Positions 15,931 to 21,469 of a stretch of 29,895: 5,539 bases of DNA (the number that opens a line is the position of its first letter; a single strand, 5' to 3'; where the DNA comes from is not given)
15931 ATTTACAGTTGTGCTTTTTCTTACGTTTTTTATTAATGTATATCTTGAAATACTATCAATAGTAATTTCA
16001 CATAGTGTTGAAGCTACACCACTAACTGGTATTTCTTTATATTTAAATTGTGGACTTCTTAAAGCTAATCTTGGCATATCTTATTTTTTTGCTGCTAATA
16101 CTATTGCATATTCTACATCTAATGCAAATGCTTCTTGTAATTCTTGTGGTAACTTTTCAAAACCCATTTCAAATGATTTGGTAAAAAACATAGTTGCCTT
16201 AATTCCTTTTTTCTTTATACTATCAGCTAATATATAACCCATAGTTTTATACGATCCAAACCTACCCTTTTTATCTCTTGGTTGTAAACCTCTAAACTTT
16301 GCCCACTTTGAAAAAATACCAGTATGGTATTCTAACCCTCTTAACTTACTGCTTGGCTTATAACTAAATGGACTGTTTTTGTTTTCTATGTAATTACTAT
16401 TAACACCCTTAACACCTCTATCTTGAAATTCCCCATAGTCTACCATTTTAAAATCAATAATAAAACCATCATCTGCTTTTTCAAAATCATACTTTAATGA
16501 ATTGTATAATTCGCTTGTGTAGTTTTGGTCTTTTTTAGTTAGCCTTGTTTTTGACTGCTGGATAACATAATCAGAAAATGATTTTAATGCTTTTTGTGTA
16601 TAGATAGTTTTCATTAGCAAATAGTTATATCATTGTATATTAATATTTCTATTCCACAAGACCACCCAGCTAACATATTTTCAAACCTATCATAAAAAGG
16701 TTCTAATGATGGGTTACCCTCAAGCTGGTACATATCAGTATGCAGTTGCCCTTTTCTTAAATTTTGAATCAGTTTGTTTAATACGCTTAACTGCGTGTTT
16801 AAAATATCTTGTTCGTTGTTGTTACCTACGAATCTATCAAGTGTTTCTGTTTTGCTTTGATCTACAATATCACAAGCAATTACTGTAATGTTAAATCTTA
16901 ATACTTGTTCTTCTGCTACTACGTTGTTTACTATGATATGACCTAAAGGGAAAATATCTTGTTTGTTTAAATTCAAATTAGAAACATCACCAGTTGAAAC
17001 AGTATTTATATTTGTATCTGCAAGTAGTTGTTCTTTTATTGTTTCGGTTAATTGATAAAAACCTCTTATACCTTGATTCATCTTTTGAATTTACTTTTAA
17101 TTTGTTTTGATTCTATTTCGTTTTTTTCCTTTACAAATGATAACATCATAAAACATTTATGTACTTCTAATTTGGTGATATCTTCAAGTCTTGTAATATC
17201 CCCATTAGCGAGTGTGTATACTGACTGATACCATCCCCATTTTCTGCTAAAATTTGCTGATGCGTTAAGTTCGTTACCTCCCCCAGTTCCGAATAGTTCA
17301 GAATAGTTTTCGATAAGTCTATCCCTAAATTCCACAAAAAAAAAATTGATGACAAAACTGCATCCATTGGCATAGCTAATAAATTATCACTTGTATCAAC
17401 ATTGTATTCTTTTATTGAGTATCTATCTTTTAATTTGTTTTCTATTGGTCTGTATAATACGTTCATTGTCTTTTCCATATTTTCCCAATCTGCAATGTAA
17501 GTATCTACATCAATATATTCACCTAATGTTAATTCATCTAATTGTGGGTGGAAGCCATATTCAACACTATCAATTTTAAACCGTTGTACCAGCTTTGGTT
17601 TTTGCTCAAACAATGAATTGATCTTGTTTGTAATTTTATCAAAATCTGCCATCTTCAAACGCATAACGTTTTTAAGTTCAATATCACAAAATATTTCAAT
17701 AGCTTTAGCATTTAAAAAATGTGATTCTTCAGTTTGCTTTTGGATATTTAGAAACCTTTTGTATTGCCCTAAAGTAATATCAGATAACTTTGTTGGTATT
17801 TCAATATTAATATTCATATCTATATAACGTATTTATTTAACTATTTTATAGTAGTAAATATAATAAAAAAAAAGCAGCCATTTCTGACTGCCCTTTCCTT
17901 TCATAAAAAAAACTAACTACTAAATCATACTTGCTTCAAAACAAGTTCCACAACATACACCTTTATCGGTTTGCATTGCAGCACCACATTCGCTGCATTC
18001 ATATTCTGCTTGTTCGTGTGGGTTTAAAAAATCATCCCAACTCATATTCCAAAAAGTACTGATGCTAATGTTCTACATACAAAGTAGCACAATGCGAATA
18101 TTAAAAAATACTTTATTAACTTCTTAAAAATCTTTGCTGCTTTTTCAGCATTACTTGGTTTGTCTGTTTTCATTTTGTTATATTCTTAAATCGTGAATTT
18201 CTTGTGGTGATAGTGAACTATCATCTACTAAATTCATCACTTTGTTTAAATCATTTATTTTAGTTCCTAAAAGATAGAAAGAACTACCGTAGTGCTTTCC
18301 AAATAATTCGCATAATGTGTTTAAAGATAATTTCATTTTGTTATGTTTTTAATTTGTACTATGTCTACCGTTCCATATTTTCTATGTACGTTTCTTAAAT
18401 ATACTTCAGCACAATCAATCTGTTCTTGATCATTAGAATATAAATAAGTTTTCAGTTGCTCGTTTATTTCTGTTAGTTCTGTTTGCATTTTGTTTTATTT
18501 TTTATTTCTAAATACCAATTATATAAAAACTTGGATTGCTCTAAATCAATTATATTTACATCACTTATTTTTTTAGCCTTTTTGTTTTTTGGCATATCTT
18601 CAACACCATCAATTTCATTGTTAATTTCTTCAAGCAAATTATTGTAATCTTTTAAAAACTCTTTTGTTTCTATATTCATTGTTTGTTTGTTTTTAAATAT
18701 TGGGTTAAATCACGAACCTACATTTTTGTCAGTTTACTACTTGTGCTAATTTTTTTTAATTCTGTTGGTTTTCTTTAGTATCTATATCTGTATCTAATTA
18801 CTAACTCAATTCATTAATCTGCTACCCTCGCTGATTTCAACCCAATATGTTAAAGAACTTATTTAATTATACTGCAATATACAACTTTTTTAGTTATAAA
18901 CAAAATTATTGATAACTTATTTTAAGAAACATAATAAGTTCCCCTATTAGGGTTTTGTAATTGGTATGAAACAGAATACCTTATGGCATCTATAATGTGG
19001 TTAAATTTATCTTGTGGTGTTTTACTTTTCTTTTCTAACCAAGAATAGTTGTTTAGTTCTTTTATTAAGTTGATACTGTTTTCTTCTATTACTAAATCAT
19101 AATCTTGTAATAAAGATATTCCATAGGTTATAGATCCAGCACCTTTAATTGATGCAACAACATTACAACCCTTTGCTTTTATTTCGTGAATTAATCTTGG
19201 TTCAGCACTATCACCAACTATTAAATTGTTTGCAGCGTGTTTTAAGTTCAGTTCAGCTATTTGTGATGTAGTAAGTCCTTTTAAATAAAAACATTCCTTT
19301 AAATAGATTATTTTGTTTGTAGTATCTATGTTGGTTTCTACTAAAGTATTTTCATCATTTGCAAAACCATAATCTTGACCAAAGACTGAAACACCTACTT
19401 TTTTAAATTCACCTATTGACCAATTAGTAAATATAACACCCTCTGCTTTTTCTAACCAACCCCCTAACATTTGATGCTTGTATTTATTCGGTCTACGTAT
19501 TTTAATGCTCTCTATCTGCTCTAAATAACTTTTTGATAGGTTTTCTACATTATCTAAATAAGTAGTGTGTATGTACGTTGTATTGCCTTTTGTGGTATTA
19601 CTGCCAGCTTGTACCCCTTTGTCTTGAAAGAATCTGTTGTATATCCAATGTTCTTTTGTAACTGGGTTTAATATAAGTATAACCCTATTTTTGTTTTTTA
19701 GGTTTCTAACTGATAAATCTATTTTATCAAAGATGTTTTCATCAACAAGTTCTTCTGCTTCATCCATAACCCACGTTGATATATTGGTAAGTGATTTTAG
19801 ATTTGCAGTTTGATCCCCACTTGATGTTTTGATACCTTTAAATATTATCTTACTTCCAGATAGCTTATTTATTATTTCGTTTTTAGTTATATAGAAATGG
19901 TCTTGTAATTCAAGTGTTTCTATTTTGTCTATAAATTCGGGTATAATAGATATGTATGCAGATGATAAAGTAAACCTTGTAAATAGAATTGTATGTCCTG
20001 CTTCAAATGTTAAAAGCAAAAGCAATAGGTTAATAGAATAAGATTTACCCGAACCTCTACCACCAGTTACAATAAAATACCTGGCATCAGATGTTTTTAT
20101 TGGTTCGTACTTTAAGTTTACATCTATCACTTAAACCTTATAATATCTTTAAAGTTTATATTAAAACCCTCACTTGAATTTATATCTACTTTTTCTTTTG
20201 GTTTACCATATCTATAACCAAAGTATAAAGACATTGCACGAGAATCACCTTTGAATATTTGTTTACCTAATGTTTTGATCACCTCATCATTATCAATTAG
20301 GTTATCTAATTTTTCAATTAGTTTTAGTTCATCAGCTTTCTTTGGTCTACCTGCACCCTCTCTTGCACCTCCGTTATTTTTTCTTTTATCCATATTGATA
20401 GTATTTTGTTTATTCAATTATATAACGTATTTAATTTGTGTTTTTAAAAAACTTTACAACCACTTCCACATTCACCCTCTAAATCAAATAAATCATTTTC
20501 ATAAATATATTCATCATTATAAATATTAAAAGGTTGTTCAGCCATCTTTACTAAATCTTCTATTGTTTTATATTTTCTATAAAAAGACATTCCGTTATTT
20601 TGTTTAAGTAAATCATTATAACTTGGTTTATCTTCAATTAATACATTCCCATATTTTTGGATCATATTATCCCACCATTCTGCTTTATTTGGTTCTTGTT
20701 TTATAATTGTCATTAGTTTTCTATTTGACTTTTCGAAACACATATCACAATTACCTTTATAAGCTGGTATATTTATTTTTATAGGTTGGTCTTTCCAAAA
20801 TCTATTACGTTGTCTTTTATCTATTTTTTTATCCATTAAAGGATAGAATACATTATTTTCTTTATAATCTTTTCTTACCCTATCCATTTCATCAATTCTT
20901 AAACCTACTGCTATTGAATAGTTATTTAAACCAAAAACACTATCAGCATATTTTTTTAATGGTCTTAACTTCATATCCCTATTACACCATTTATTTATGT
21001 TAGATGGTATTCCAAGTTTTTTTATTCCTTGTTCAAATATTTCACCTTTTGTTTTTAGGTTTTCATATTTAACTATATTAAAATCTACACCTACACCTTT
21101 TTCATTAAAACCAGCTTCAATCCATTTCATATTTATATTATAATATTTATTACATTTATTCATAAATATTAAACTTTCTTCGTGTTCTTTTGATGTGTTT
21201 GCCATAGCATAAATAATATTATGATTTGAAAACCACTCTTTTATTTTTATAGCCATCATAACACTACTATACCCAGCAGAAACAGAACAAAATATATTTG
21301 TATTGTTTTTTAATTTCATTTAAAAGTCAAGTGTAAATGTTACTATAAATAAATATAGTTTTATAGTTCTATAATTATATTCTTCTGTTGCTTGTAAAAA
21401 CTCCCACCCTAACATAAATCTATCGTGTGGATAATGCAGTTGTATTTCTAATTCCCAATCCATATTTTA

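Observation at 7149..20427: Nine-base motif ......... abuts the start codons of five late transcription units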

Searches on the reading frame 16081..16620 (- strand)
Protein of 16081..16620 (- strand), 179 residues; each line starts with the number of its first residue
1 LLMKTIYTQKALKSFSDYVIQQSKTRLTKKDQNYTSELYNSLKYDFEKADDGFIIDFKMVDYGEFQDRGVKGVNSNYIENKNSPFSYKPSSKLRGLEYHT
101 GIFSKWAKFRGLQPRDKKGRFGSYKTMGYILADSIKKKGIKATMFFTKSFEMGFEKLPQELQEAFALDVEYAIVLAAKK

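Call 8: search_protein_families(library=phrogs, proteins=[window:16081-16620:-])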
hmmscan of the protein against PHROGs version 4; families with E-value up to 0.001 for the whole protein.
window:16081-16620:- (179 aa): 1 family
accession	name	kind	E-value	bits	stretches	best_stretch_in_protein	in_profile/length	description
phrog_29822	-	unknown function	7e-26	92.7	1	9-172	4-159/162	-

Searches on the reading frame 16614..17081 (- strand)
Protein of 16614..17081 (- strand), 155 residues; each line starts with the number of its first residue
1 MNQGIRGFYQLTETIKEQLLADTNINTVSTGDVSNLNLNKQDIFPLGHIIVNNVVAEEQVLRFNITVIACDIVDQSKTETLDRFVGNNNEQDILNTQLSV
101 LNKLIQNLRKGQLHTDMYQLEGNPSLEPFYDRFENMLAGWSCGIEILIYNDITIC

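Call 8: search_protein_families(library=phrogs, proteins=[window:16614-17081:-])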
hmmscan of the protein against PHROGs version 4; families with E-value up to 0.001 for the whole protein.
window:16614-17081:- (155 aa): 1 family
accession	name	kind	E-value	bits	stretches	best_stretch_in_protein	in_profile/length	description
phrog_30964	-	unknown function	1.9e-16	61.5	1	6-152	2-134/138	-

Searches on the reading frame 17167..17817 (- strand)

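Call 8: search_protein_families(library=phrogs, proteins=[window:17167-17817:-])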
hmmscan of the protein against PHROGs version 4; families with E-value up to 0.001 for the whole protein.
window:17167-17817:- (216 aa): 1 family
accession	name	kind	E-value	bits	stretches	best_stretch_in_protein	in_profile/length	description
phrog_32199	-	unknown function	1.1e-19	72.2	1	5-170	3-159/175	-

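Call 61: search_protein_families(library=pfam, max_evalue=0.01, proteins=[window:17167-17817:-])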
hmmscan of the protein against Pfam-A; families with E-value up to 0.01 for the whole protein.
window:17167-17817:- (216 aa): 0 families

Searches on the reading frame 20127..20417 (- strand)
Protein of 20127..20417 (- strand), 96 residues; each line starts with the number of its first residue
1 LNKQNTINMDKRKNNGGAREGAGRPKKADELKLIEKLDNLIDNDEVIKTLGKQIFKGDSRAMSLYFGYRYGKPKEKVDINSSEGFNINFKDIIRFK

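Call 8: search_protein_families(library=phrogs, proteins=[window:20127-20417:-])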
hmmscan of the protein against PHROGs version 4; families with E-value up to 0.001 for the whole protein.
window:20127-20417:- (96 aa): 1 family
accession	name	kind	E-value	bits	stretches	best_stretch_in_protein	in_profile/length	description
phrog_38011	-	unknown function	4.4e-07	31.3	1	12-95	7-92/96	-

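Call 61: search_protein_families(library=pfam, max_evalue=0.01, proteins=[window:20127-20417:-])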
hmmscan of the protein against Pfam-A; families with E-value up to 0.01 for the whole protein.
window:20127-20417:- (96 aa): 0 families

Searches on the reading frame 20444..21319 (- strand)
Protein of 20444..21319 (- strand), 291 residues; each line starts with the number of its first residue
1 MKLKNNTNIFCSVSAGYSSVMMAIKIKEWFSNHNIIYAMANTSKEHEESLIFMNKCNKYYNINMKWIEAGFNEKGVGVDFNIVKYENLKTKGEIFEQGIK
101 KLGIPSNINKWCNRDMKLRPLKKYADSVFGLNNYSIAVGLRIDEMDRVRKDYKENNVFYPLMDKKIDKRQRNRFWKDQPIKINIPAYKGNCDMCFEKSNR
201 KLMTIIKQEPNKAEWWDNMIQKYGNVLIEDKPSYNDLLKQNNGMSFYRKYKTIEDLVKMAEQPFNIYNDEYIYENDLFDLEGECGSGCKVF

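Call 8: search_protein_families(library=phrogs, proteins=[window:20444-21319:-])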
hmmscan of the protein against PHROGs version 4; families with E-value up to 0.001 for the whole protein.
window:20444-21319:- (291 aa): 2 families
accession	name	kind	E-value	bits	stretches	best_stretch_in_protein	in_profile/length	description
phrog_424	-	moron, auxiliary metabolic gene and host takeover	1.6e-41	143.8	1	4-290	158-416/460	phosphoadenosine phosphosulfate reductase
phrog_33262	-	moron, auxiliary metabolic gene and host takeover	3.7e-17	63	1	11-239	5-231/495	phosphoadenosine phosphosulfate reductase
